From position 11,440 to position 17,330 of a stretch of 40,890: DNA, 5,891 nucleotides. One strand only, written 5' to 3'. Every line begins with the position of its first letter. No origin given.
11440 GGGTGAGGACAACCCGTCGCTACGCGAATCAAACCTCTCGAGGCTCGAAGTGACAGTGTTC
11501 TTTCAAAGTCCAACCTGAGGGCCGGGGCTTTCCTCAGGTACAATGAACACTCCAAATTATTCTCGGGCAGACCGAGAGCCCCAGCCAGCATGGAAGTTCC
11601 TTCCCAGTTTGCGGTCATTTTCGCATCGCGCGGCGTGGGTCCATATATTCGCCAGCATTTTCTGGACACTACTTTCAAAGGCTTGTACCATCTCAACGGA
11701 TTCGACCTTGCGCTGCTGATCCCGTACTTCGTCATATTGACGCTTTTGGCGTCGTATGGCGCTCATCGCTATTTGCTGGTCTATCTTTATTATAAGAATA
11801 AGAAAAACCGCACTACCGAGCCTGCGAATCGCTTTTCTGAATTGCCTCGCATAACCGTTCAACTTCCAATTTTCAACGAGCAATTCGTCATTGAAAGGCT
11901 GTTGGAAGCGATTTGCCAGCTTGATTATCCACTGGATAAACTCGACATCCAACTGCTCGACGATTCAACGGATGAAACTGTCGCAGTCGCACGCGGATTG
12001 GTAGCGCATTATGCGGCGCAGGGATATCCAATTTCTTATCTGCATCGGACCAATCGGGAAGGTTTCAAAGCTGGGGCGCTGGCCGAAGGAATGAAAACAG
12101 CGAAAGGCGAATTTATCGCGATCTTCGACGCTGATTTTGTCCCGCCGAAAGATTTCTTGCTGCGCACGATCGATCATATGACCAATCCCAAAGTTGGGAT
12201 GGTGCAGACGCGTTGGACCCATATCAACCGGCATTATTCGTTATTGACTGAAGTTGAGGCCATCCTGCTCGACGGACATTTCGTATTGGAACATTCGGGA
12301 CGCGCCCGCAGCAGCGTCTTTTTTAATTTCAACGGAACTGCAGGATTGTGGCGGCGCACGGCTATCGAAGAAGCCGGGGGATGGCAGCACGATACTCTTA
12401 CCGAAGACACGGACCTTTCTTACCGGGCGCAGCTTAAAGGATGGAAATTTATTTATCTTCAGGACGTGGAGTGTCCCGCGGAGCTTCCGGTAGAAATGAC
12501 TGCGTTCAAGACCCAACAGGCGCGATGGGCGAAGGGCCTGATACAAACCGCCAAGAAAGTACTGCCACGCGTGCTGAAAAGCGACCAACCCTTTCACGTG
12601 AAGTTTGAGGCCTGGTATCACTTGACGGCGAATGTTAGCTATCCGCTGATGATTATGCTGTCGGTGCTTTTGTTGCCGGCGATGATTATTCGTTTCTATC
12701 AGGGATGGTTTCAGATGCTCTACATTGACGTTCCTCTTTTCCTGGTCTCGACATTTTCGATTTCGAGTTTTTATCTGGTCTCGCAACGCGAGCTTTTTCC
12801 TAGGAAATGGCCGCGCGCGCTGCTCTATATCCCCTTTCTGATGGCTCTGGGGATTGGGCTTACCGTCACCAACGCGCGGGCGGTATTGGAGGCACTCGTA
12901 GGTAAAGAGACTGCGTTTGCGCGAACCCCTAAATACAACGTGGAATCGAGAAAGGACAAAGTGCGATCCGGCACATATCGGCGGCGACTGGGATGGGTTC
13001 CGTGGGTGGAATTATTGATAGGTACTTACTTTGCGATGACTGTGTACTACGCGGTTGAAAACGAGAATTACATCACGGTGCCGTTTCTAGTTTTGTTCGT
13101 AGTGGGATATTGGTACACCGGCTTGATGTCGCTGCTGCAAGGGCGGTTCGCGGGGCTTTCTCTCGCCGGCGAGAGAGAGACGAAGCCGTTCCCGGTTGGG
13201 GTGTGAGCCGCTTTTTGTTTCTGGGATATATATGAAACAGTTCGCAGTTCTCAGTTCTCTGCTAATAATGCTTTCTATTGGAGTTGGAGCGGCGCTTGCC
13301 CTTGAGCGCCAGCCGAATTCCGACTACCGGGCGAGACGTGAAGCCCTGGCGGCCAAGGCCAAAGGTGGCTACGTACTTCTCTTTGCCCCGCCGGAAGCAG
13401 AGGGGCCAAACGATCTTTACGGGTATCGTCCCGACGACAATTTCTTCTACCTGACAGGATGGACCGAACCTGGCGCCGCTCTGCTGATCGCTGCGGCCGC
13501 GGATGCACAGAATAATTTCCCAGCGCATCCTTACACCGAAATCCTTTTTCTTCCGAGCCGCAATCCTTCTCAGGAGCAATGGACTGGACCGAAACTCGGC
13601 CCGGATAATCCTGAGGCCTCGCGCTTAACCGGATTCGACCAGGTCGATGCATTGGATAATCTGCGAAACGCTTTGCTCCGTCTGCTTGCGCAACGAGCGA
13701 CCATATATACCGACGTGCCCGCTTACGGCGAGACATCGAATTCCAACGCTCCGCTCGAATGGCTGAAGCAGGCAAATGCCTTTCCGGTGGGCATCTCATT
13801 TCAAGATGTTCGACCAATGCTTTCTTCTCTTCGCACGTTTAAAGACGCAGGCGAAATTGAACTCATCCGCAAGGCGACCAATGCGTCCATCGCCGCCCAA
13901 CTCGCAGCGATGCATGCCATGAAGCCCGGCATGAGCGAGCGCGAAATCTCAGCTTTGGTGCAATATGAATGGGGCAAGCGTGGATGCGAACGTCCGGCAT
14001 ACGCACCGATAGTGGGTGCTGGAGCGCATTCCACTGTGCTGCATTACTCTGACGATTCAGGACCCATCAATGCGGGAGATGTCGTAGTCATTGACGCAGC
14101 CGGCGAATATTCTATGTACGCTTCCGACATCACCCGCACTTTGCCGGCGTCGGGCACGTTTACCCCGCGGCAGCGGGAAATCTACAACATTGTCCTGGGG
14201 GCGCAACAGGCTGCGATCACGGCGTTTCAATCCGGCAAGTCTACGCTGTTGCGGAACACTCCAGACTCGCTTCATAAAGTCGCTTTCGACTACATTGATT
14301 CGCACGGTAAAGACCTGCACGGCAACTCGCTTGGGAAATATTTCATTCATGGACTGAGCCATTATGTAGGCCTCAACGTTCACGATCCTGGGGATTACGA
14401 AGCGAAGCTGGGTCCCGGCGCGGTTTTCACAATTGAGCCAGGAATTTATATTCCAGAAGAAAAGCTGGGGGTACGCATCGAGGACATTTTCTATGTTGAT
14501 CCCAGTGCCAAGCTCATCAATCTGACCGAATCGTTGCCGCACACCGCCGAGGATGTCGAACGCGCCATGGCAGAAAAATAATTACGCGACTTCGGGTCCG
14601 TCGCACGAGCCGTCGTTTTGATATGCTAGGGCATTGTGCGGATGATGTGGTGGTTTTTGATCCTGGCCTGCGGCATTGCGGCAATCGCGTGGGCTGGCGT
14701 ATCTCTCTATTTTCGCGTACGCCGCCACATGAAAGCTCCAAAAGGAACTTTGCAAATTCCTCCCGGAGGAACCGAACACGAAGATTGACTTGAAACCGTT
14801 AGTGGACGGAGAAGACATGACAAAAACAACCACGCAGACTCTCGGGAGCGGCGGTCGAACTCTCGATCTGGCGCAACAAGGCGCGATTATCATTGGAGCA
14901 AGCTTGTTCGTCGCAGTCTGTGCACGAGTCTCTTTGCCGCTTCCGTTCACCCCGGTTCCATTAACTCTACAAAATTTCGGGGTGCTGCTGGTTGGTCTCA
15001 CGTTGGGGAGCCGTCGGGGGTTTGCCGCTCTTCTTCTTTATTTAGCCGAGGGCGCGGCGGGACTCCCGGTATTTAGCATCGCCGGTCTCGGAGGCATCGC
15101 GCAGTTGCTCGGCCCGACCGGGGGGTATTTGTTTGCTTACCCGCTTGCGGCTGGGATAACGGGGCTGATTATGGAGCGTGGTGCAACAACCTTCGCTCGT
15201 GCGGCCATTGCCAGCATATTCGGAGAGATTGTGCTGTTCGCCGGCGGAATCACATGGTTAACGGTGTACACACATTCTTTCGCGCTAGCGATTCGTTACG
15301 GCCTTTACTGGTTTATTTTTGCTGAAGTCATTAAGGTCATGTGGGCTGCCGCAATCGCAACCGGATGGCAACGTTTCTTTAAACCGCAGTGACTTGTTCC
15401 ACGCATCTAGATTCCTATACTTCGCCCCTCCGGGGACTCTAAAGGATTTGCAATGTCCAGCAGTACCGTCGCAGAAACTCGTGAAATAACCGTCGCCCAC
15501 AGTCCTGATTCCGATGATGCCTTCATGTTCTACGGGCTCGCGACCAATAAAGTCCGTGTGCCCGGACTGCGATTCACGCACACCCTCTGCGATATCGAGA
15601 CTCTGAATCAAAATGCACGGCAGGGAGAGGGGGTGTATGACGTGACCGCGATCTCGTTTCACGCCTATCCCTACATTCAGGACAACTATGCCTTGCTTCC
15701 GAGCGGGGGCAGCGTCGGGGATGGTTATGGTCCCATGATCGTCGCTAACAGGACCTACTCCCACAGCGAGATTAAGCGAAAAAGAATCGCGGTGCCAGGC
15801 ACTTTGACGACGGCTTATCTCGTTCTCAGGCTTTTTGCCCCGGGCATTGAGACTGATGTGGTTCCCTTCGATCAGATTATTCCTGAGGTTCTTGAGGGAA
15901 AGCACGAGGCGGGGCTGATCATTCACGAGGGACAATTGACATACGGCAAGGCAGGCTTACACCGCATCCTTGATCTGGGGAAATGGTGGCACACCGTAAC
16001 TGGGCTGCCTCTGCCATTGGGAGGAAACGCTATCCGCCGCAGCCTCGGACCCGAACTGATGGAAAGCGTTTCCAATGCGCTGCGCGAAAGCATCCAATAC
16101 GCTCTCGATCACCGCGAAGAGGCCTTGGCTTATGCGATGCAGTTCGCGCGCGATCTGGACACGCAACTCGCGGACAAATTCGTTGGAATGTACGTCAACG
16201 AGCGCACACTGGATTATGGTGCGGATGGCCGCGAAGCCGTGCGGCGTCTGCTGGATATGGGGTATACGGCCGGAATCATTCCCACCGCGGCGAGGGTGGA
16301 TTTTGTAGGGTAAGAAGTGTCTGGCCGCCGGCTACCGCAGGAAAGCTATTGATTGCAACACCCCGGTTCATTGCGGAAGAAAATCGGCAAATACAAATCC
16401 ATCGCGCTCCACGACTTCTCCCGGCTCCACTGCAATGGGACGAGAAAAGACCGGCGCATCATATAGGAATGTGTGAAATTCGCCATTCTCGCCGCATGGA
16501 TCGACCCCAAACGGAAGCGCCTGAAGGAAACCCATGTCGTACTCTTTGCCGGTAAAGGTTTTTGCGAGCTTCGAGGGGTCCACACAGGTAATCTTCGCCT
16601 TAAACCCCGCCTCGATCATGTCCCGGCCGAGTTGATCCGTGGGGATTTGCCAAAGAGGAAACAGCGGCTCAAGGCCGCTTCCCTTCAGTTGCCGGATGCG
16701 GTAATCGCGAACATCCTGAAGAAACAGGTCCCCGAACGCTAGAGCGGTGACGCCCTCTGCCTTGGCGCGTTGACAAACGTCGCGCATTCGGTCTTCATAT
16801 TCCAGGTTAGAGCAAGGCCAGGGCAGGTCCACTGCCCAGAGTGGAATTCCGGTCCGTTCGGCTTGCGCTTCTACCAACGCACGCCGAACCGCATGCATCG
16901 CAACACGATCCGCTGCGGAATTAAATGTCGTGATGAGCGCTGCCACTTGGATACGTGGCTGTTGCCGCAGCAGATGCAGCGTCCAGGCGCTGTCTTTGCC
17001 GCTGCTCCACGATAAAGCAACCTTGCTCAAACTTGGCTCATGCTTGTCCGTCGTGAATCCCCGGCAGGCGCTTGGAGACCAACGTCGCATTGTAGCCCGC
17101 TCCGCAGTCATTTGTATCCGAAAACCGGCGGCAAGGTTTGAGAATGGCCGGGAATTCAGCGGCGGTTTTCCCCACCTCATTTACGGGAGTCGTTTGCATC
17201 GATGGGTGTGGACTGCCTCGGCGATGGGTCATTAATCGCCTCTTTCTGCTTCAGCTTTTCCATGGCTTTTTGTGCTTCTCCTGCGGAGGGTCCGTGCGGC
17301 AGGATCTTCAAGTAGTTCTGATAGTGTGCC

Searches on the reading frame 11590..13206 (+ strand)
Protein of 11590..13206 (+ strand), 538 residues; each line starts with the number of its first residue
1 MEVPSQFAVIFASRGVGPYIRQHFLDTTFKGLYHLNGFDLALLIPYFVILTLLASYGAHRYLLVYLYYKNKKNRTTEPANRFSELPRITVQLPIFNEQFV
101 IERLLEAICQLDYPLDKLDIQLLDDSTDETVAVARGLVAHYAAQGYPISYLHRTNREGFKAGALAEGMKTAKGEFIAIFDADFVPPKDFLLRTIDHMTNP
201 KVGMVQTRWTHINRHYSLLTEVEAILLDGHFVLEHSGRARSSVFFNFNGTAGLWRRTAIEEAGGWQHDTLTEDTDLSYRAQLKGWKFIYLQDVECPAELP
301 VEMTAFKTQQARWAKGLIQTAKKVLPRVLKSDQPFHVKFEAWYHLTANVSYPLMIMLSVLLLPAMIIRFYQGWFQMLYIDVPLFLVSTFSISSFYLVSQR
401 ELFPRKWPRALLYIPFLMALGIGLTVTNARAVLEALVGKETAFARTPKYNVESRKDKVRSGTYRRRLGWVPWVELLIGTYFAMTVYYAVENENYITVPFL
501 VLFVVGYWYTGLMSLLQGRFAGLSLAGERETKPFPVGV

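Call 86: search_protein_families(library=pfam, proteins=[window:11590-13206:+], max_evalue=0.00001)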
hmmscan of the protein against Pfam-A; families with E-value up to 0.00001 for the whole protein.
window:11590-13206:+ (538 aa): 4 families
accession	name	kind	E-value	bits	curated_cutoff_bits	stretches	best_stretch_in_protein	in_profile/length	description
PF13632.12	Glyco_trans_2_3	-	2.4e-25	89.9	27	1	176-365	2-182/198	Glycosyl transferase family group 2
PF13641.12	Glyco_tranf_2_3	-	1.5e-24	87.7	27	1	86-316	1-230/230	Glycosyltransferase like family 2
PF00535.33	Glycos_transf_2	-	3.8e-20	72.9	23.3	1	90-222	2-128/168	Glycosyl transferase family 2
PF13506.12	Glyco_transf_21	-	2.7e-13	50.2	21.7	1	160-315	18-174/174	Glycosyl transferase family 21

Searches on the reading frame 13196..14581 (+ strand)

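Call 86: search_protein_families(library=pfam, proteins=[window:13196-14581:+], max_evalue=0.00001)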
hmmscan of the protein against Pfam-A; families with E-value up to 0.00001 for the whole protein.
window:13196-14581:+ (461 aa): 2 families
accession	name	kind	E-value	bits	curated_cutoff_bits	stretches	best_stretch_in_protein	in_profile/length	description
PF00557.29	Peptidase_M24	-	1.9e-54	185.1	23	1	222-435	1-207/208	Metallopeptidase family M24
PF05195.22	AMP_N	-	6.5e-23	81.2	24.6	1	44-171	1-121/121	Aminopeptidase P, N-terminal domain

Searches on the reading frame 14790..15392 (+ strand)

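Call 86: search_protein_families(library=pfam, proteins=[window:14790-15392:+], max_evalue=0.00001)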
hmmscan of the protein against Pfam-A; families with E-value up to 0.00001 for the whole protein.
window:14790-15392:+ (200 aa): 1 family
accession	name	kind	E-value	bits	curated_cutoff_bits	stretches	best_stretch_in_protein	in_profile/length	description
PF02632.19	BioY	-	3.8e-35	121.3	25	1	53-193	1-138/140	BioY family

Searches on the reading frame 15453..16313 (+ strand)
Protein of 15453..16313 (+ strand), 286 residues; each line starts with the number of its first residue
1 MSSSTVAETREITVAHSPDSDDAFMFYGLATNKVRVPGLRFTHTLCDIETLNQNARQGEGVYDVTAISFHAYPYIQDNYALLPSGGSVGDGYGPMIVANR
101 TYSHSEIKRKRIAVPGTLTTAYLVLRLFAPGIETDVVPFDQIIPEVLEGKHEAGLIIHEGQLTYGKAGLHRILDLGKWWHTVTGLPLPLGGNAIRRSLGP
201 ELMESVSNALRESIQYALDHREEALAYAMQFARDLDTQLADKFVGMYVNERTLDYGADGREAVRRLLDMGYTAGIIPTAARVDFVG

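Call 86: search_protein_families(library=pfam, proteins=[window:15453-16313:+], max_evalue=0.00001)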
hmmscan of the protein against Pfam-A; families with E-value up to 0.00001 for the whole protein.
window:15453-16313:+ (286 aa): 1 family
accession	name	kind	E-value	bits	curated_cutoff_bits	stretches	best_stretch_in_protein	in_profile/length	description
PF02621.19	VitK2_biosynth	-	1.9e-77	260.6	26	1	12-271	1-251/252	Menaquinone biosynthesis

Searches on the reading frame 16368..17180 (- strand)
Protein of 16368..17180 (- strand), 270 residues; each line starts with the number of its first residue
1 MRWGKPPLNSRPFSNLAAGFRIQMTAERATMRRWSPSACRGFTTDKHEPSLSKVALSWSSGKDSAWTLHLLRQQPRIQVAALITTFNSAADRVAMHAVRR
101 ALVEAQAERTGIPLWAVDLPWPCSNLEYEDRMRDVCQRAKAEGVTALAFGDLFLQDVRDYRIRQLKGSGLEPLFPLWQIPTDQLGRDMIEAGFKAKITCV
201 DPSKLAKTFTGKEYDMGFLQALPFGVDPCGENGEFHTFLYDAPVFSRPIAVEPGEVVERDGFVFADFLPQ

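Call 86: search_protein_families(library=pfam, proteins=[window:16368-17180:-], max_evalue=0.00001)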
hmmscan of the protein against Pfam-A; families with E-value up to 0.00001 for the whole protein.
window:16368-17180:- (270 aa): 1 family
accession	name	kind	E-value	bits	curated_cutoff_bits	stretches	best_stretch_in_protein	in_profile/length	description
PF01902.24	Diphthami_syn_2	-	8.8e-28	97.8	23.2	1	53-257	2-204/219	Diphthamide synthase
